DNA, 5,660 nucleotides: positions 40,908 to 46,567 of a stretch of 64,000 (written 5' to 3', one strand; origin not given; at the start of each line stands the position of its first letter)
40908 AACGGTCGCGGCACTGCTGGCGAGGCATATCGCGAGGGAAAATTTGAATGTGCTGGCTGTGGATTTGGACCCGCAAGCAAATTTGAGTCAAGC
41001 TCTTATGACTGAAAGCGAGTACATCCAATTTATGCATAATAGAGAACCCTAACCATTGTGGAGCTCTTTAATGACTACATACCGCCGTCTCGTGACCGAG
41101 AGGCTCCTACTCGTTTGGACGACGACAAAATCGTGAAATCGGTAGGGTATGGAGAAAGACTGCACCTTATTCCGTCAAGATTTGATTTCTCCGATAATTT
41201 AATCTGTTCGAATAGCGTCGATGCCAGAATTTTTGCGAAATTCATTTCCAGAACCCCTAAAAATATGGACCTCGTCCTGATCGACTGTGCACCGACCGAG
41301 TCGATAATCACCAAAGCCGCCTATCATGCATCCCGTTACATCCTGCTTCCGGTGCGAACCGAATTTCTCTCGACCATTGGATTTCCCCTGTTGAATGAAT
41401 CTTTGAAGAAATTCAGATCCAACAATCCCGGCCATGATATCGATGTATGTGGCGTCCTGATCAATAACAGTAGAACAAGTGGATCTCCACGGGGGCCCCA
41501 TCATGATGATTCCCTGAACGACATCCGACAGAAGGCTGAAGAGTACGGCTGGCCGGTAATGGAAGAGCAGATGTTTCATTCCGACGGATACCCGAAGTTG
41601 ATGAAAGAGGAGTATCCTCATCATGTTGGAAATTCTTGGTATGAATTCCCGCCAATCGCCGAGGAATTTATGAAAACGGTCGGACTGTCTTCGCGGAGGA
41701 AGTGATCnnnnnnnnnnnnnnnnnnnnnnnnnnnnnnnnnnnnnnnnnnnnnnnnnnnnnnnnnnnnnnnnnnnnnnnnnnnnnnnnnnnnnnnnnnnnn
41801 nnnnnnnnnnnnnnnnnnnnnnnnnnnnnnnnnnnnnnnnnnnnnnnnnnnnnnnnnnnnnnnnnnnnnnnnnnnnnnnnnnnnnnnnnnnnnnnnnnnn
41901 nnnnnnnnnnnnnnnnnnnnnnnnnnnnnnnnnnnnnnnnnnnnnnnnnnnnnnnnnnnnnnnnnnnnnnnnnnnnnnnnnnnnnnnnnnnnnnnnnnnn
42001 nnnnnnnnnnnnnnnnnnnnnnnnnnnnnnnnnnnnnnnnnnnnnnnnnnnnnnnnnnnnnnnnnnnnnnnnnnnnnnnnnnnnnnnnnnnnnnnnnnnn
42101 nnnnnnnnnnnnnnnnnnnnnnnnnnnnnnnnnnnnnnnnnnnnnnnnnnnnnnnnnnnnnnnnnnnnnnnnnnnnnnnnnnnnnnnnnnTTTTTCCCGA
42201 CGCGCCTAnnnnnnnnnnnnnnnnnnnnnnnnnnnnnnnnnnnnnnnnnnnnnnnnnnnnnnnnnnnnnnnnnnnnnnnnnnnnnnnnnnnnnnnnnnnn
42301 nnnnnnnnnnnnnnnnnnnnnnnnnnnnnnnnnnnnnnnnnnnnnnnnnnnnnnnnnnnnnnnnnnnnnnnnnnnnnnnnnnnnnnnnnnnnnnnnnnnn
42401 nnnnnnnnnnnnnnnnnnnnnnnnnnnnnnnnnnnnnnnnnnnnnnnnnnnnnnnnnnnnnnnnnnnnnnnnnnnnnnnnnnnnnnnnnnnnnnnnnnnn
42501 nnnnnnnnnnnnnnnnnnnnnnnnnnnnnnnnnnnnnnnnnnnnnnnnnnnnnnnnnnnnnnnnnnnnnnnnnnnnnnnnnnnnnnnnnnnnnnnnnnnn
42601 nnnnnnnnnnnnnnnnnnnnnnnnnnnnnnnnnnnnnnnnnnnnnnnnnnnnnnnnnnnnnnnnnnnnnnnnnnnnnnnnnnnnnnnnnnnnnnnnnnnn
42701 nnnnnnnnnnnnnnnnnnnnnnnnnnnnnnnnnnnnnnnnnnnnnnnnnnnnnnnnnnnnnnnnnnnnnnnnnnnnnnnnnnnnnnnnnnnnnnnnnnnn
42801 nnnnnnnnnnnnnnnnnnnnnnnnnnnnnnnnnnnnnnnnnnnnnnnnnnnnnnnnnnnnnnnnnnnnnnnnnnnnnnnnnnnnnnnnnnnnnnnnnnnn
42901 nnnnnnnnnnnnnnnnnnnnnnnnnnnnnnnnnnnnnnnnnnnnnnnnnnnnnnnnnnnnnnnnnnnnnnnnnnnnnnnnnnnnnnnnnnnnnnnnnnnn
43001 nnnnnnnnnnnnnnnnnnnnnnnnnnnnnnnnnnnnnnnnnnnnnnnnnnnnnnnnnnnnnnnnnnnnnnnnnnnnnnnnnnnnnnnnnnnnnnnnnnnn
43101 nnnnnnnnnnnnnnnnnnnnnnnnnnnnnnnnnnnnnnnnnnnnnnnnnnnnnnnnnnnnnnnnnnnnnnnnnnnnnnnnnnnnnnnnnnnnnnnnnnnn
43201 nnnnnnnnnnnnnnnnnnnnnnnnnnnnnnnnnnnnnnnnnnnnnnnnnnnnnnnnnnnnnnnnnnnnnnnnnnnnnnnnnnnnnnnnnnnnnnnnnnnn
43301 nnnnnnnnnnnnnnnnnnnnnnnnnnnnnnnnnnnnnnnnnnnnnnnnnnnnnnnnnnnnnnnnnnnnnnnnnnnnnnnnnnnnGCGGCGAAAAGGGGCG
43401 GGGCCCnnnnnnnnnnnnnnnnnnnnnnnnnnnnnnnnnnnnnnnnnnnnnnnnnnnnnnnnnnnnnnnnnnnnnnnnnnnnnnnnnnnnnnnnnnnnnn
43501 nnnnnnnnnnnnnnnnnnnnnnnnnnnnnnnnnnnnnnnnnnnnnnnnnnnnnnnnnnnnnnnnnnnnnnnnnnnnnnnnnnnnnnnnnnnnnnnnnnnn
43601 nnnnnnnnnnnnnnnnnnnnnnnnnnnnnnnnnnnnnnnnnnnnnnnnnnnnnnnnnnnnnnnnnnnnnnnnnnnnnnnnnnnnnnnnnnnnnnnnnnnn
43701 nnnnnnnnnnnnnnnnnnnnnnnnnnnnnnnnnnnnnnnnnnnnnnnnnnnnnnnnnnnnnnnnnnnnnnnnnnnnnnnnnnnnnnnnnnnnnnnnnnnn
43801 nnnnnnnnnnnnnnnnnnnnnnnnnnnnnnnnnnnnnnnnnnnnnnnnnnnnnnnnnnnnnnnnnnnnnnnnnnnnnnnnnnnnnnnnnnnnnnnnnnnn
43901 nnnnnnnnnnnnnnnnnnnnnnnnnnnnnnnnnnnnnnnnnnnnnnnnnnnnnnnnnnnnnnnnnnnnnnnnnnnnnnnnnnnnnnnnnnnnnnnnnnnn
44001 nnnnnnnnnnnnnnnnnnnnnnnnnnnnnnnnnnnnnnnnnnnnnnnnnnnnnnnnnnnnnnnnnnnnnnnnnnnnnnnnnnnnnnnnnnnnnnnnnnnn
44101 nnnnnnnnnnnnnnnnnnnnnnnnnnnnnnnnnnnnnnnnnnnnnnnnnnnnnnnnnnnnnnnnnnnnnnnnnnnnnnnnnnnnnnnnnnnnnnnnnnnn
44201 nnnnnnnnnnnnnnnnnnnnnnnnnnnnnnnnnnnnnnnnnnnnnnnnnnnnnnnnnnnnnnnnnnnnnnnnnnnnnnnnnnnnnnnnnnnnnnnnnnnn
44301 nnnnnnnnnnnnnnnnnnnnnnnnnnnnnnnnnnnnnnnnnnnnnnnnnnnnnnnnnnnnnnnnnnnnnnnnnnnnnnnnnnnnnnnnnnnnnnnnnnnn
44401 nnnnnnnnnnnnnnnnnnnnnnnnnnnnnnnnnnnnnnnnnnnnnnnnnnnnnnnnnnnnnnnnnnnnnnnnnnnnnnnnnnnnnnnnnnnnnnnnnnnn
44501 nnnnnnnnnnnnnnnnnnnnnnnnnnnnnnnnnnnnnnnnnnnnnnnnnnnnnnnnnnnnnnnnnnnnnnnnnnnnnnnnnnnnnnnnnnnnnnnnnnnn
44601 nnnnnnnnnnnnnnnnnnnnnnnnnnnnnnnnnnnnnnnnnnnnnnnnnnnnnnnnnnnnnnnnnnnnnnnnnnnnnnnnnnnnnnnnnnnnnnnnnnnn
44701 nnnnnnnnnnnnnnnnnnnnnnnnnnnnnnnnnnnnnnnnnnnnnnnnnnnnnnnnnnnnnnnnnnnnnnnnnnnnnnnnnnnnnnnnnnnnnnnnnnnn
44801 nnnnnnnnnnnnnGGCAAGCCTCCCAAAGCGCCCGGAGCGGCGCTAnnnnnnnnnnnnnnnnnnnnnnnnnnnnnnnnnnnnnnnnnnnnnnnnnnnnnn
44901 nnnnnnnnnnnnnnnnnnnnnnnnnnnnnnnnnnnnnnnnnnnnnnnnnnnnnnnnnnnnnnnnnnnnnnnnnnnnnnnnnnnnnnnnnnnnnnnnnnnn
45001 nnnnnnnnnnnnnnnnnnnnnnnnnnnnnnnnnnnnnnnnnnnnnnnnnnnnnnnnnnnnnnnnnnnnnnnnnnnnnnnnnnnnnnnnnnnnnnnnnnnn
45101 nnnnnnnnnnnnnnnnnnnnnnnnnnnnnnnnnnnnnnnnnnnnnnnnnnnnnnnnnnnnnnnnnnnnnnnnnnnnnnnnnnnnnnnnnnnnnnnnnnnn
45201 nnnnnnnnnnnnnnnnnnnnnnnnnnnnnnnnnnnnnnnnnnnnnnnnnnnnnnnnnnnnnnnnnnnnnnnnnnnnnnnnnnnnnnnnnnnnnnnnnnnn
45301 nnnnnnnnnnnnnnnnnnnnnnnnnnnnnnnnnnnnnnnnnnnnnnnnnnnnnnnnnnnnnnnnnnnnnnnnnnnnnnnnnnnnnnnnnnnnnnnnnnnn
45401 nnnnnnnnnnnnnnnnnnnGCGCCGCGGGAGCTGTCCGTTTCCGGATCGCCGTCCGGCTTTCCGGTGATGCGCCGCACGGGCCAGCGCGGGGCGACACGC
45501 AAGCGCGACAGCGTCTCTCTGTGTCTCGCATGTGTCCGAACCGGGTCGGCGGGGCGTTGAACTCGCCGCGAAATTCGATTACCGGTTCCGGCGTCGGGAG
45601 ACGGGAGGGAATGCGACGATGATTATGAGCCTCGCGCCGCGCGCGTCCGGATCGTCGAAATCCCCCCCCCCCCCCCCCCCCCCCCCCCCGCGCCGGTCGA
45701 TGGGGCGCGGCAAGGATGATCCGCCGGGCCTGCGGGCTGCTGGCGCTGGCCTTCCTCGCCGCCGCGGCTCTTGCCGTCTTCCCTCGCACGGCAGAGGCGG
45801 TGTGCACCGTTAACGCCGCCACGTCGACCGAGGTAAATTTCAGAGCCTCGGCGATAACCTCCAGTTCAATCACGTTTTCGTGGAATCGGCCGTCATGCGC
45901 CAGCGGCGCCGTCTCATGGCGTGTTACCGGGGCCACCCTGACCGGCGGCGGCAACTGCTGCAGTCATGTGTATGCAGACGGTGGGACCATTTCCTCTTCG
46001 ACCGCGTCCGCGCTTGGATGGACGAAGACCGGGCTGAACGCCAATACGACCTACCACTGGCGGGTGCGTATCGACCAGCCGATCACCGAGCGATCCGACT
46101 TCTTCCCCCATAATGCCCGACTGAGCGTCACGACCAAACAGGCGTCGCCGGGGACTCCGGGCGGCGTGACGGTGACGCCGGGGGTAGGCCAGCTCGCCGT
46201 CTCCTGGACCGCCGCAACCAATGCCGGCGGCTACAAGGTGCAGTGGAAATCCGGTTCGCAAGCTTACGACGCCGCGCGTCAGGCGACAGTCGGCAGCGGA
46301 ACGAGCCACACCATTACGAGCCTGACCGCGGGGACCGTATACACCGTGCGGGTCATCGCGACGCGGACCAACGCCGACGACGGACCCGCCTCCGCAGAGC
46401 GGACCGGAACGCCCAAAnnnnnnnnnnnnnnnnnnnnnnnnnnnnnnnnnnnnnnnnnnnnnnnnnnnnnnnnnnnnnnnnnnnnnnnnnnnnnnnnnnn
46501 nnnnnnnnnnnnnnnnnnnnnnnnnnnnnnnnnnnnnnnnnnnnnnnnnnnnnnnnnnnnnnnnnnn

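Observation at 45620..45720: A ~28-nt poly-C homopolymer immediately upstream of the start codon of giant secreted protein A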

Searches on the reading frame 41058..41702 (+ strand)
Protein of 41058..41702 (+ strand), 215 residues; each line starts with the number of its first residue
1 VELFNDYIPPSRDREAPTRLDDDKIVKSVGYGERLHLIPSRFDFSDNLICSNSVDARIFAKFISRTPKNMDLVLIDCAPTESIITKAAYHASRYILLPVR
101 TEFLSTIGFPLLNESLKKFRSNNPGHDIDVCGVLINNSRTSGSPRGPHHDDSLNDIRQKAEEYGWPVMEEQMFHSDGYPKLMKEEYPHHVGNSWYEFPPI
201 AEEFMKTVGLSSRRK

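Call 12: search_protein_families(library=pfam, proteins=[window:41058-41702:+], max_evalue=0.001)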
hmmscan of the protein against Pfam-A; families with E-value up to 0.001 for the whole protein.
window:41058-41702:+ (215 aa): 1 family
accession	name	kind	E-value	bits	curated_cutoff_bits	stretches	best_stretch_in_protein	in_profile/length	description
PF13614.12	AAA_31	-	8.1e-11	42.6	27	1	32-122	78-170/177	AAA domain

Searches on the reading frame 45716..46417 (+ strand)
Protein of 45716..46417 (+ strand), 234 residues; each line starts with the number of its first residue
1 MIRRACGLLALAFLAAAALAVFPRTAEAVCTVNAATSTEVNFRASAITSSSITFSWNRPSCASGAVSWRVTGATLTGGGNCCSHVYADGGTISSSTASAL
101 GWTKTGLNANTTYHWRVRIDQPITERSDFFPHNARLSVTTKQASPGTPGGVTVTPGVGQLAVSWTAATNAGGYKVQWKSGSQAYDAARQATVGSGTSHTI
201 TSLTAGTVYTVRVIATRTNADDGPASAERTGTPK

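Call 27: find_related_loci(query=window:45716-46417:+, collection=metagenome_contigs, flank=3000)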
Query seq(234 aa) (234 aa) in metagenome_contigs; peptide patterns used: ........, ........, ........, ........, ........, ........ (x = any residue, [..] = any of these).
151 stretches matched a pattern, but none encodes a relative of the query by tblastn (E <= 1e-3).
